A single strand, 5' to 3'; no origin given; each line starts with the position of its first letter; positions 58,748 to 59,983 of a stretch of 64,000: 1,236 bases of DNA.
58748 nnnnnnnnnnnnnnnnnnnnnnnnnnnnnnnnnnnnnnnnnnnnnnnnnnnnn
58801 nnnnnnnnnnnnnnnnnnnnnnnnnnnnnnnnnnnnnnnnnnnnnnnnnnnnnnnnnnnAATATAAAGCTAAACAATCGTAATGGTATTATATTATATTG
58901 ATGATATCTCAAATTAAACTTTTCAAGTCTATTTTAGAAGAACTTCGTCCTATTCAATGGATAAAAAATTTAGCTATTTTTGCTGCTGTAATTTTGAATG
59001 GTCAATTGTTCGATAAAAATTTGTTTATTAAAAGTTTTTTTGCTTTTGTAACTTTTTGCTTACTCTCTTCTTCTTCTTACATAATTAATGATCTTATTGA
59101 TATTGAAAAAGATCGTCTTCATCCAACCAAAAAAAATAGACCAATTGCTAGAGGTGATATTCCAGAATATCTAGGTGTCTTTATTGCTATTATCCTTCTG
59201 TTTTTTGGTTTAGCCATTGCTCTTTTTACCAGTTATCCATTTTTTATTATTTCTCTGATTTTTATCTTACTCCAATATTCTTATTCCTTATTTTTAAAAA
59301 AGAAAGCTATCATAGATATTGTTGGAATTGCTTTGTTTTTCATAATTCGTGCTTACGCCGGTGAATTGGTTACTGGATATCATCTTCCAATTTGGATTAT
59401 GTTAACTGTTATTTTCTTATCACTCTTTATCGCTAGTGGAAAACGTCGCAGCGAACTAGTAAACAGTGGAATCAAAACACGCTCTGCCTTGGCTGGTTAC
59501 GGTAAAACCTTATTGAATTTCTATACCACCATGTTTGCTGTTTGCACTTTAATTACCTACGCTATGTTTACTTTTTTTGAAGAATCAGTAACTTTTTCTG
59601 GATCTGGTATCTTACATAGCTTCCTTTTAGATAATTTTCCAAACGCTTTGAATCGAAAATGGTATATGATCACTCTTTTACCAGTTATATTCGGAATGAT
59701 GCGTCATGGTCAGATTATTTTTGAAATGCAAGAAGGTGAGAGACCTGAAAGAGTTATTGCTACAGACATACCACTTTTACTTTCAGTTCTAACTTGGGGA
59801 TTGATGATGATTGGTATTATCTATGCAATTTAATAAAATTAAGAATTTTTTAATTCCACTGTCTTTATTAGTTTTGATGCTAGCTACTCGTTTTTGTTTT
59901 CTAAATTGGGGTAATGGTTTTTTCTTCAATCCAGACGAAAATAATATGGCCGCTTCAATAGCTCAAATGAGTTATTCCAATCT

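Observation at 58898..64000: UbiA DPPR-synthase-like prenyltransferase, two GT-C glycosyltransferases, methyltransferase and PAP2 phosphatase cluster: polyprenyl-phosphate-pentose glycan pathway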

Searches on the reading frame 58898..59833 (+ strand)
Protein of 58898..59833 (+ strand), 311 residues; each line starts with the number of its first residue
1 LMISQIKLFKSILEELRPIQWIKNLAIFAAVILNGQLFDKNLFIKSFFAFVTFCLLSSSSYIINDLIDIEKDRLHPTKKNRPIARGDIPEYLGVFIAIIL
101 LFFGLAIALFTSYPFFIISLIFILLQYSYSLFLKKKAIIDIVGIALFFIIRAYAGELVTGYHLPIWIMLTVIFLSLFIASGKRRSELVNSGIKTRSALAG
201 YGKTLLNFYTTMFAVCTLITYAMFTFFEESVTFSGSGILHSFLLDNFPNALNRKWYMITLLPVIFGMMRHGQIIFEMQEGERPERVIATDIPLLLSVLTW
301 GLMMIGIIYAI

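Call 7: search_protein_families(library=pfam, proteins=[window:58898-59833:+], max_evalue=0.01)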
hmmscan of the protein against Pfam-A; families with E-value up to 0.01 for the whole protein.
window:58898-59833:+ (311 aa): 1 family
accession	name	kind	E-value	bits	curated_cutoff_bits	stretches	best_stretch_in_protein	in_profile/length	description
PF01040.23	UbiA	-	2.7e-26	92.8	34.2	1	28-232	7-214/250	UbiA prenyltransferase family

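Call 8: search_protein_families(library=ncbifam, proteins=[window:58898-59833:+], max_evalue=0.01)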
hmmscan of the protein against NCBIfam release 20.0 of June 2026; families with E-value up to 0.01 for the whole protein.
window:58898-59833:+ (311 aa): 18 families
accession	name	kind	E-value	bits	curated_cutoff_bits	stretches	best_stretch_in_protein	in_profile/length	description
NF008978.0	PRK12324.1-4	equivalog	5.8e-62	209.5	207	1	8-308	31-319/322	decaprenyl-phosphate phosphoribosyltransferase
NF006088.0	PRK08238.1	equivalog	4.9e-50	170.6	351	1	7-200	190-383/482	UbiA family prenyltransferase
NF008977.0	PRK12324.1-2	equivalog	5.7e-50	170.4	234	1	12-309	5-288/297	decaprenyl-phosphate phosphoribosyltransferase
NF008976.0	PRK12324.1-1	equivalog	1.2e-47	162.8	474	1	8-305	17-299/306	decaprenyl-phosphate phosphoribosyltransferase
NF009523.0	PRK12884.1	equivalog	3.3e-13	49.5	269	1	29-171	21-163/279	prenyltransferase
TIGR01473.1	cyoE_ctaB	equivalog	5.6e-11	42.7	210.3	1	25-174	17-169/281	heme o synthase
NF005742.0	PRK07566.1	equivalog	3.6e-10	39.5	313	1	5-173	24-197/315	chlorophyll synthase ChlG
NF009522.0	PRK12883.1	equivalog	1.4e-09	37.8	353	1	10-150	4-141/279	geranylgeranylglycerol-phosphate geranylgeranyltransferase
NF035940.1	prenyl_rel_EboC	equivalog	5.7e-09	35.8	250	1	39-139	34-132/292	UbiA-like protein EboC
NF009521.0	PRK12882.1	equivalog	9e-08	31.7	296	1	27-145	24-138/280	geranylgeranylglycerol-phosphate geranylgeranyltransferase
TIGR01476.1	chlor_syn_BchG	subfamily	8.2e-07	28.7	212.3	1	13-177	4-172/283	(bacterio)chlorophyll synthase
NF003348.0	PRK04375.1-1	equivalog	1.5e-06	27.8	285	1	37-141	33-136/292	heme o synthase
TIGR01474.1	ubiA_proteo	equivalog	2.8e-05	23.8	275.45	1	50-132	47-129/282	4-hydroxybenzoate octaprenyltransferase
TIGR01475.1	ubiA_other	subfamily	4.5e-05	23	180.8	1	42-176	34-169/282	UbiA-like polyprenyltransferase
NF009516.0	PRK12875.1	equivalog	0.00012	21.3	205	1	41-205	49-221/292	prenyltransferase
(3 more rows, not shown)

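Call 9: search_solved_structures(query=window:58898-59833:+, max_evalue=0.01, show_alignments=2)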
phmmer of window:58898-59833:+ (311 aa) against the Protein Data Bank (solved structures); distinct sequences matched with E-value up to 0.01: 4.
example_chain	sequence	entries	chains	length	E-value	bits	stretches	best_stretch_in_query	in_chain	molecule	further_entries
8j8j_D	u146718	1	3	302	7.5e-39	137.1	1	8-236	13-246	Decaprenyl-phosphate phosphoribosyltransferase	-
8j8k_A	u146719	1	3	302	1.1e-28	103.8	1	8-236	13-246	Decaprenyl-phosphate phosphoribosyltransferase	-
4tq3_A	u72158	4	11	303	4.9e-08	36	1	3-229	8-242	Prenyltransferase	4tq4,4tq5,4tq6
6m31_A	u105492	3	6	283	0.00011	24.9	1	33-145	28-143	Digeranylgeranylglyceryl phosphate synthase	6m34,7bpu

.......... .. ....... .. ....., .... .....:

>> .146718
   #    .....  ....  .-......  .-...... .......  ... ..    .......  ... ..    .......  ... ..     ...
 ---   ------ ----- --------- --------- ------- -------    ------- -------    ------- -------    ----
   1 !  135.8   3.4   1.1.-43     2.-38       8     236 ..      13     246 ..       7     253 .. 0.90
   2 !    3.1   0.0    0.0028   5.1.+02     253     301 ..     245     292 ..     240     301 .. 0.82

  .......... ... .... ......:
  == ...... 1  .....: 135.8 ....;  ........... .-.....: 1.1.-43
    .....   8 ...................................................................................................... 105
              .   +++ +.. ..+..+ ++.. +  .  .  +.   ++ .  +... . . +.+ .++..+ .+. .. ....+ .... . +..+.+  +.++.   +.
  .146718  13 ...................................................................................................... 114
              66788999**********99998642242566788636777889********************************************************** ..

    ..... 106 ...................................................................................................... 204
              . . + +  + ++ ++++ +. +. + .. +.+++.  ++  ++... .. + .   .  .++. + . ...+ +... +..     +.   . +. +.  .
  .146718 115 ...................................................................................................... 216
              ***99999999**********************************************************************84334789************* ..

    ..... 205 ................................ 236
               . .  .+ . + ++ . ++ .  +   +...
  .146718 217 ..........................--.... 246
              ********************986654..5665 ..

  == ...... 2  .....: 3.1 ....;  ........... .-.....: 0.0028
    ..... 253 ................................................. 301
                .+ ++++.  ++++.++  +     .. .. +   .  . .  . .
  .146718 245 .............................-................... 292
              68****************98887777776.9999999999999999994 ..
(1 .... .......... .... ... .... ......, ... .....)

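Call 13: find_homologous_proteins(query=window:58898-59833:+, max_evalue=1e-10)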
Query window:58898-59833:+ (311 aa): 2117 proteins with E <= 1e-10 among 8000 candidates; the best 120 are listed.
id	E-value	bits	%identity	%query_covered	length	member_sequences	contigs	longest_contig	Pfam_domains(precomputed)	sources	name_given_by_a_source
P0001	4.1e-179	612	90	100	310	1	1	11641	PF01040.24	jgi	-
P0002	1.8e-177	607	89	100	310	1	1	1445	PF01040.24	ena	-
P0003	1.7e-175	601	90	97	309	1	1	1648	PF01040.24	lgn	-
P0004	5.2e-175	599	90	97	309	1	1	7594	PF01040.24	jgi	jgi:decaprenyl-phosphate phosphoribosyltransferase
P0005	1.6e-173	594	88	99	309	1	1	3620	PF01040.24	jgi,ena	-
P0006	1.7e-173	594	88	98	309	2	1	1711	PF01040.24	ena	-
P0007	5.1e-173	592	88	99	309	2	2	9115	PF01040.24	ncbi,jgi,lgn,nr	ncbi:MAG: UbiA prenyltransferase family protein [Candidatus Shapirobacteria bacterium]|jgi:4-hydroxy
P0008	1.1e-172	591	86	100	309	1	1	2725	PF01040.24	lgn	-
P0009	1.9e-172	591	88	100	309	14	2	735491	PF01040.24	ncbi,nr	ncbi:MAG: UbiA prenyltransferase family protein [Candidatus Shapirobacteria bacterium]|nr:UbiA preny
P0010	2.5e-172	590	87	100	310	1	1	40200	PF01040.24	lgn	-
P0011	7.3e-172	589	87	100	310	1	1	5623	PF01040.24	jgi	-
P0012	5.4e-170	583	87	99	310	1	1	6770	PF01040.24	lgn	-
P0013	1.7e-169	581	85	100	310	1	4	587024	PF01040.24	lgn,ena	-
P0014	2.2e-168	577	86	99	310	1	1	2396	PF01040.24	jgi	jgi:decaprenyl-phosphate phosphoribosyltransferase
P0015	3.7e-168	577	85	99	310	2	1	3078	PF01040.24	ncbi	-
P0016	2.6e-167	574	86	99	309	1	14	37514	PF01040.24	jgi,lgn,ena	jgi:4-hydroxybenzoate polyprenyltransferase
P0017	7.4e-164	562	85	97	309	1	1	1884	PF01040.24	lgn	-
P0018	7.9e-164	562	85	97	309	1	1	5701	PF01040.24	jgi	jgi:4-hydroxybenzoate polyprenyltransferase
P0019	2.8e-163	560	84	99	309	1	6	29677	PF01040.24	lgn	-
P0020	1.4e-162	558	83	99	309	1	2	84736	PF01040.24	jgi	jgi:decaprenyl-phosphate phosphoribosyltransferase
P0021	1.5e-162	558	83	99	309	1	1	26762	PF01040.24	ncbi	-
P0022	2.1e-162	558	83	98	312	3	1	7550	PF01040.24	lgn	-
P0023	5.6e-162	556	82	100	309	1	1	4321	PF01040.24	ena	-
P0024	9.6e-162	555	83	99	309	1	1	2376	PF01040.24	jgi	jgi:4-hydroxybenzoate polyprenyltransferase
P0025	4.0e-160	550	81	98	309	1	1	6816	PF01040.24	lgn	-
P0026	6.0e-160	550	84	95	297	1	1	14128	PF01040.24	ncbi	-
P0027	6.3e-160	549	80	98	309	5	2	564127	PF01040.24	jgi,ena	-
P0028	3.1e-159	547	83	98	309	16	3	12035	PF01040.24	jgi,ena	-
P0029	3.6e-159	547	81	98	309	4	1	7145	PF01040.24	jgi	-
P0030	4.2e-159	547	79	98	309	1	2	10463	PF01040.24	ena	-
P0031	1.2e-158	545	80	98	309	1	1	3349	PF01040.24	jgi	-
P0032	1.5e-158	545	79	97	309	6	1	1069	PF01040.24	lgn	-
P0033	1.6e-158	545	80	98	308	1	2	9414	PF01040.24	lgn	-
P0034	2.0e-158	545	81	98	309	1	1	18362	PF01040.24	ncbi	-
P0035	2.7e-157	541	82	97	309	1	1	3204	PF01040.24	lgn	-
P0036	4.9e-155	533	78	99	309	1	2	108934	PF01040.24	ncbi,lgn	-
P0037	4.2e-154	530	78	98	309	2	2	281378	PF01040.24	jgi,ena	-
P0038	1.1e-152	526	76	99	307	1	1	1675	PF01040.24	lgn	-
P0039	1.7e-152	525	78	100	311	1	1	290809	PF01040.24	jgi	jgi:4-hydroxybenzoate polyprenyltransferase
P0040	2.5e-152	525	77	100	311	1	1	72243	PF01040.24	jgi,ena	-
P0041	2.6e-152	524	77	100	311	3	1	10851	PF01040.24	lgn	-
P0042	7.0e-152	523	77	97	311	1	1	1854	PF01040.24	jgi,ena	-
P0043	5.3e-151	520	76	100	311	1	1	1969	PF01040.24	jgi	jgi:decaprenyl-phosphate phosphoribosyltransferase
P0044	1.2e-149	516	76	97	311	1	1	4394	PF01040.24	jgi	jgi:4-hydroxybenzoate polyprenyltransferase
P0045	5.4e-148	510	77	97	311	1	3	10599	PF01040.24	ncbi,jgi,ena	ncbi:MAG: UbiA prenyltransferase family protein [Candidatus Shapirobacteria bacterium]|jgi:4-hydroxy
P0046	6.9e-148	510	74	100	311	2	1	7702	PF01040.24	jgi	jgi:4-hydroxybenzoate polyprenyltransferase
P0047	1.1e-147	509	74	99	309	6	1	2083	PF01040.24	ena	-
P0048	1.4e-147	509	74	98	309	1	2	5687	PF01040.24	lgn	-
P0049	2.0e-147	508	73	100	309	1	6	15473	PF01040.24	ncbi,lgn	-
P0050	3.2e-147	508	77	97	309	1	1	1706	PF01040.24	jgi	jgi:decaprenyl-phosphate phosphoribosyltransferase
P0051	1.4e-146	506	75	98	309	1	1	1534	PF01040.24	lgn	-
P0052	2.6e-146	505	74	98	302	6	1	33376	PF01040.24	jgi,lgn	-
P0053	4.9e-146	504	75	98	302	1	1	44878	PF01040.24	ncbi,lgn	-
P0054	5.9e-146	504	73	100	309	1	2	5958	PF01040.24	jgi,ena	jgi:4-hydroxybenzoate polyprenyltransferase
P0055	9.5e-146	503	73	98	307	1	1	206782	PF01040.24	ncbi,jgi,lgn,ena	ncbi:MAG: decaprenyl-phosphate phosphoribosyltransferase [Candidatus Shapirobacteria bacterium]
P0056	9.7e-146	503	74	97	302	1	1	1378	PF01040.24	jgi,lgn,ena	-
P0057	1.7e-145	502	72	100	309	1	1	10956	PF01040.24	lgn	-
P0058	1.9e-145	502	75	98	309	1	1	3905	PF01040.24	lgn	-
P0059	1.9e-145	502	75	98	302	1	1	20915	PF01040.24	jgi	jgi:decaprenyl-phosphate phosphoribosyltransferase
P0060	2.0e-145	502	76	97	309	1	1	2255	PF01040.24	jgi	jgi:decaprenyl-phosphate phosphoribosyltransferase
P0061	2.3e-145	502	75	97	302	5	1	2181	PF01040.24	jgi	jgi:decaprenyl-phosphate phosphoribosyltransferase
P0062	2.4e-145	502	72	97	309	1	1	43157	PF01040.24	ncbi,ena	-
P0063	3.7e-145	501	75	97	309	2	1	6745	PF01040.24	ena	-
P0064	5.1e-145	501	72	98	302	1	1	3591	PF01040.24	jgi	jgi:4-hydroxybenzoate polyprenyltransferase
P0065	5.2e-145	501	74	98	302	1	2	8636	PF01040.24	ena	-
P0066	7.9e-145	500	73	97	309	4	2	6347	PF01040.24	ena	-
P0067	9.9e-145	500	75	96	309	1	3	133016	PF01040.24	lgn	-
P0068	1.4e-144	499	74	97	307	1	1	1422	PF01040.24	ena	-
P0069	2.2e-144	498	74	100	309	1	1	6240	PF01040.24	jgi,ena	-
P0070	3.9e-144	498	74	99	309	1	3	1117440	PF01040.24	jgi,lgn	jgi:4-hydroxybenzoate polyprenyltransferase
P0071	4.3e-144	498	71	100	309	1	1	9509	PF01040.24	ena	-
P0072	9.5e-144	496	75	97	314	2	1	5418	PF01040.24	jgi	-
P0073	2.0e-143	495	72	97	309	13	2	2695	PF01040.24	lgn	-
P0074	2.8e-143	495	72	99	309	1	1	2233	PF01040.24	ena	-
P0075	5.3e-143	494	73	97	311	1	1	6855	PF01040.24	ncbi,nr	ncbi:MAG: UbiA prenyltransferase family protein [Candidatus Shapirobacteria bacterium]|nr:UbiA preny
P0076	9.9e-143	493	72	100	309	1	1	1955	PF01040.24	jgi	jgi:4-hydroxybenzoate polyprenyltransferase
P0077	1.2e-142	493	72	100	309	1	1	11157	PF01040.24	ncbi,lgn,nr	ncbi:MAG: UbiA prenyltransferase family protein [Candidatus Shapirobacteria bacterium]|nr:UbiA preny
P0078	1.2e-142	493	73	100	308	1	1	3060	PF01040.24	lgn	-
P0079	1.6e-142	492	74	97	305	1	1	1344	PF01040.24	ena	-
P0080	1.9e-142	492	74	96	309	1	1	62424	PF01040.24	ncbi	-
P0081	2.0e-142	492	72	98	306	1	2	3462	PF01040.24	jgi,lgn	-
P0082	2.1e-142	492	74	97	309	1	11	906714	PF01040.24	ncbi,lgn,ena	-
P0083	2.8e-142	492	72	98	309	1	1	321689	PF01040.24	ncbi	-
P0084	3.1e-142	491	73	100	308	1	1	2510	PF01040.24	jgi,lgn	jgi:4-hydroxybenzoate polyprenyltransferase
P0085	3.3e-142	491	71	97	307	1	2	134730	PF01040.24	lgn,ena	-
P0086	1.5e-141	489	74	99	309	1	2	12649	PF01040.24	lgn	-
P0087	1.8e-141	489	72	98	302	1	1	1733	PF01040.24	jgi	-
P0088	2.1e-141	489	73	96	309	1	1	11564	PF01040.24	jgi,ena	-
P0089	3.0e-141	488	74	97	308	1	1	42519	PF01040.24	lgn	-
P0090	3.3e-141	488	74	98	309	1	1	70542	PF01040.24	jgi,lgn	jgi:4-hydroxybenzoate polyprenyltransferase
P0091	4.1e-141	488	71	100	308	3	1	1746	PF01040.24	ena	-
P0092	5.2e-141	487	73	97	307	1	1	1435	PF01040.24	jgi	jgi:decaprenyl-phosphate phosphoribosyltransferase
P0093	5.3e-141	487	83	85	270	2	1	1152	PF01040.24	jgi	jgi:4-hydroxybenzoate polyprenyltransferase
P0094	5.6e-141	487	72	100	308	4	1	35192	PF01040.24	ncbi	-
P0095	6.0e-141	487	72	98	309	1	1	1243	PF01040.24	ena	-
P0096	7.2e-141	487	73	97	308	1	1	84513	PF01040.24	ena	-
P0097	8.7e-141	487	72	98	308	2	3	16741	PF01040.24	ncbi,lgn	-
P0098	9.1e-141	487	72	99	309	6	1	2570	PF01040.24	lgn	-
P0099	9.9e-141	486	74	98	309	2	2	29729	PF01040.24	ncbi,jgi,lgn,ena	ncbi:MAG: UbiA prenyltransferase family protein [Candidatus Shapirobacteria bacterium]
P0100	1.2e-140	486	73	97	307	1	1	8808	PF01040.24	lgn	-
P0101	1.4e-140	486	71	97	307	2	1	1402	PF01040.24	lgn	-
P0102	1.4e-140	486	73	97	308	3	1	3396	PF01040.24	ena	-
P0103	1.6e-140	486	71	99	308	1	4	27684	PF01040.24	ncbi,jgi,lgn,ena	-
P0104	1.7e-140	486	72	99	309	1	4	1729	PF01040.24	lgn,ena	-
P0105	3.4e-140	485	72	97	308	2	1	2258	PF01040.24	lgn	-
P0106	5.4e-140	484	73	98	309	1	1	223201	PF01040.24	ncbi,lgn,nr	ncbi:MAG: UbiA prenyltransferase family protein [Candidatus Shapirobacteria bacterium]|nr:UbiA preny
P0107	5.6e-140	484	71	100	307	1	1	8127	PF01040.24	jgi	jgi:decaprenyl-phosphate phosphoribosyltransferase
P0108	5.9e-140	484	74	97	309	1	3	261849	PF01040.24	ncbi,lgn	-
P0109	8.9e-140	483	71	100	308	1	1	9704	PF01040.24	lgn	-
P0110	1.3e-139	483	72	97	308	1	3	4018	PF01040.24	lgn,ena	-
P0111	1.4e-139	483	72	99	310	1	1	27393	PF01040.24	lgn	-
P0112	2.1e-139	482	72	100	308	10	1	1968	PF01040.24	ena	-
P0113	2.6e-139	482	73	97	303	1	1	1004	PF01040.24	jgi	-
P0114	2.9e-139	482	73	97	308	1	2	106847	PF01040.24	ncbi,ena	-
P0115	4.7e-139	481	72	97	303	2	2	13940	PF01040.24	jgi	jgi:4-hydroxybenzoate polyprenyltransferase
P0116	4.8e-139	481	71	97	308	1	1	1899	PF01040.24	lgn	-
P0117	6.6e-139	480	71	96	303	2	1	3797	PF01040.24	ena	-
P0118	6.9e-139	480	71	99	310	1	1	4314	PF01040.24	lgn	-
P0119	6.9e-139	480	72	99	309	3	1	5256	PF01040.24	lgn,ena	-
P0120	8.3e-139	480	71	98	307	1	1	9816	PF01040.24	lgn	-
